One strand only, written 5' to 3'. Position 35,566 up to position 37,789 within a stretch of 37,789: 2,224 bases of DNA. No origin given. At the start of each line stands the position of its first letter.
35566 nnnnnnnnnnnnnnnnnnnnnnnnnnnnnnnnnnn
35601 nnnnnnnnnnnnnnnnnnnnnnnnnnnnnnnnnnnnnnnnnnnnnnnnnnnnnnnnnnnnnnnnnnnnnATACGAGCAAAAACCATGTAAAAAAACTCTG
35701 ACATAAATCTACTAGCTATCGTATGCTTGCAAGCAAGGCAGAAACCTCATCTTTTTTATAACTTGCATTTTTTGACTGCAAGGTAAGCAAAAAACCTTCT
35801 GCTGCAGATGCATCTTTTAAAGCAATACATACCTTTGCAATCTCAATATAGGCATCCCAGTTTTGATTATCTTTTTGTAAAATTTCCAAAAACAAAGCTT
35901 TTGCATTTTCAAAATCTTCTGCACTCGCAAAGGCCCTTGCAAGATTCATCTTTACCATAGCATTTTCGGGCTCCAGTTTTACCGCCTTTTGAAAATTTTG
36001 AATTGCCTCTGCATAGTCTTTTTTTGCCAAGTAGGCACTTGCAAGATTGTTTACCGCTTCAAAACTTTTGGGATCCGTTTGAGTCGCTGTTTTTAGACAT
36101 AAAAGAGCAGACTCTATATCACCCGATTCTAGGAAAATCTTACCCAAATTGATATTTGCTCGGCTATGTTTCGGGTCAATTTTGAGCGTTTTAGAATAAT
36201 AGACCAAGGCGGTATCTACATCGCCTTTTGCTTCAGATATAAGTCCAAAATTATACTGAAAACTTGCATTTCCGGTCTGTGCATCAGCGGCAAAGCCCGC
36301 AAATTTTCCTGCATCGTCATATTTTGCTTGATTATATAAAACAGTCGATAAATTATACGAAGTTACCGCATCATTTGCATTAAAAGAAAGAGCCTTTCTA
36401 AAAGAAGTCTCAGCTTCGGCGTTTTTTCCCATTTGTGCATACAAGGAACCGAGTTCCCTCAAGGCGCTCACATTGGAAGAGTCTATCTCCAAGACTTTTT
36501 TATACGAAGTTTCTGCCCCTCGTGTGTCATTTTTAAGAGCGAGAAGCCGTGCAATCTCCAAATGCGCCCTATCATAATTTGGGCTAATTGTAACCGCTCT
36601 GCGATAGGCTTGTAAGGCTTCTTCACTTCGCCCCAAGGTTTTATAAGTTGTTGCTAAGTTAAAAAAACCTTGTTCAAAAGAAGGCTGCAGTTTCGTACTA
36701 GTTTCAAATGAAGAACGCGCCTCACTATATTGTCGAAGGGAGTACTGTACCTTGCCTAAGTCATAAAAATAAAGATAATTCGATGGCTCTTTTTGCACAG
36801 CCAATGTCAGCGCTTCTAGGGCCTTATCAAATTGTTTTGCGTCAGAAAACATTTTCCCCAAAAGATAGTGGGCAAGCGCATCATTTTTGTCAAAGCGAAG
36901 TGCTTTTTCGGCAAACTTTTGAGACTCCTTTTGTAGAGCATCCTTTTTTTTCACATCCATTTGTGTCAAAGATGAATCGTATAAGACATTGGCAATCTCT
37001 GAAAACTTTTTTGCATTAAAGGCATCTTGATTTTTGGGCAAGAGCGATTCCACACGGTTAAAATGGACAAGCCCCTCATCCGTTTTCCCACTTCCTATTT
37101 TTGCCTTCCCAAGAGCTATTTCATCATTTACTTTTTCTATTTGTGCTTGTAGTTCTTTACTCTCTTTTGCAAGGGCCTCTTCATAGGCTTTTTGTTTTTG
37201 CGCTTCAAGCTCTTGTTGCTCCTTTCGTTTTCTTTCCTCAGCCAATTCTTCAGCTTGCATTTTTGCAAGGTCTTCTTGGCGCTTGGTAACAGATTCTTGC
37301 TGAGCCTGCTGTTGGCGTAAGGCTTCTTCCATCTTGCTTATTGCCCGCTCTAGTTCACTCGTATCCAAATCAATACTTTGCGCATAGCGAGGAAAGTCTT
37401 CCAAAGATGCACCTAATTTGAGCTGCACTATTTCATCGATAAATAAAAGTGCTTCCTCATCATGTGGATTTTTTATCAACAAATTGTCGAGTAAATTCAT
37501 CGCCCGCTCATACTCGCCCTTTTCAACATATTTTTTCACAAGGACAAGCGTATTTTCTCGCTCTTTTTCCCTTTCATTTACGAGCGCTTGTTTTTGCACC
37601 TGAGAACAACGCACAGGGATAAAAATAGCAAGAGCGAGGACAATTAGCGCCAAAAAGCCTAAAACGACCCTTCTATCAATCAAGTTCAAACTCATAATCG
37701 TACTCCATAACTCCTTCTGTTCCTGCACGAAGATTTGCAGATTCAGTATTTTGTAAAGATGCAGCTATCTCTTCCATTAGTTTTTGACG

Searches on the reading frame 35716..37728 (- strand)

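Call 63: search_protein_families(library=pfam, proteins=[window:35716-37728:-], max_evalue=0.00001)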
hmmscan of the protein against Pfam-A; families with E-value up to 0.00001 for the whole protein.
window:35716-37728:- (670 aa): 20 families
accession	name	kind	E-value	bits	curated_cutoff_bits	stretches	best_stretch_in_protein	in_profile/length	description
PF07719.23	TPR_2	-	2e-48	158.9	27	1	557-589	2-34/34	Tetratricopeptide repeat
PF00515.34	TPR_1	-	1.8e-45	151.4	27.8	2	559-589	4-34/34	Tetratricopeptide repeat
PF14559.12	TPR_19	-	6.9e-44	148.5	25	3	500-563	3-65/68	Tetratricopeptide repeat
PF13414.12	TPR_11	-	9.6e-44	147.3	26.8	1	529-568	1-40/42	TPR repeat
PF13181.12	TPR_8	-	1.5e-40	134.3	25.7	2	557-589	2-34/34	Tetratricopeptide repeat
PF13431.12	TPR_17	-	7.6e-39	129.2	24.4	0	544-577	1-34/34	Tetratricopeptide repeat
PF13432.12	TPR_16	-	9.1e-37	125.5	32.7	2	527-589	2-64/65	Tetratricopeptide repeat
PF13428.12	TPR_14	-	5.6e-33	110.5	23.5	0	357-395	6-44/44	Tetratricopeptide repeat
PF13424.12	TPR_12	-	1.9e-22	79.7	30.1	0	560-617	7-72/77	Tetratricopeptide repeat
PF23914.1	TPR_CcmH_CycH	-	2.5e-22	79.8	42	3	358-449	56-150/158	Cytochrome c-type biogenesis protein H TPR domain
PF13176.12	TPR_7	-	3.1e-21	74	27.9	0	356-381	3-28/36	Tetratricopeptide repeat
PF13174.12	TPR_6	-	1.1e-17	63.8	26.3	0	562-588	6-32/33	Tetratricopeptide repeat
PF13371.12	TPR_9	-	1.9e-17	63.5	35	0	529-591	2-64/73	Tetratricopeptide repeat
PF12895.13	ANAPC3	-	7.1e-15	55.5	27.2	1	501-581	2-81/82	Anaphase-promoting complex, cyclosome, subunit 3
PF25064.1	ARM_TT21_5th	-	9.2e-12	45.7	27.8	0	388-467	3-83/117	TT21 fifth ARM repeats domain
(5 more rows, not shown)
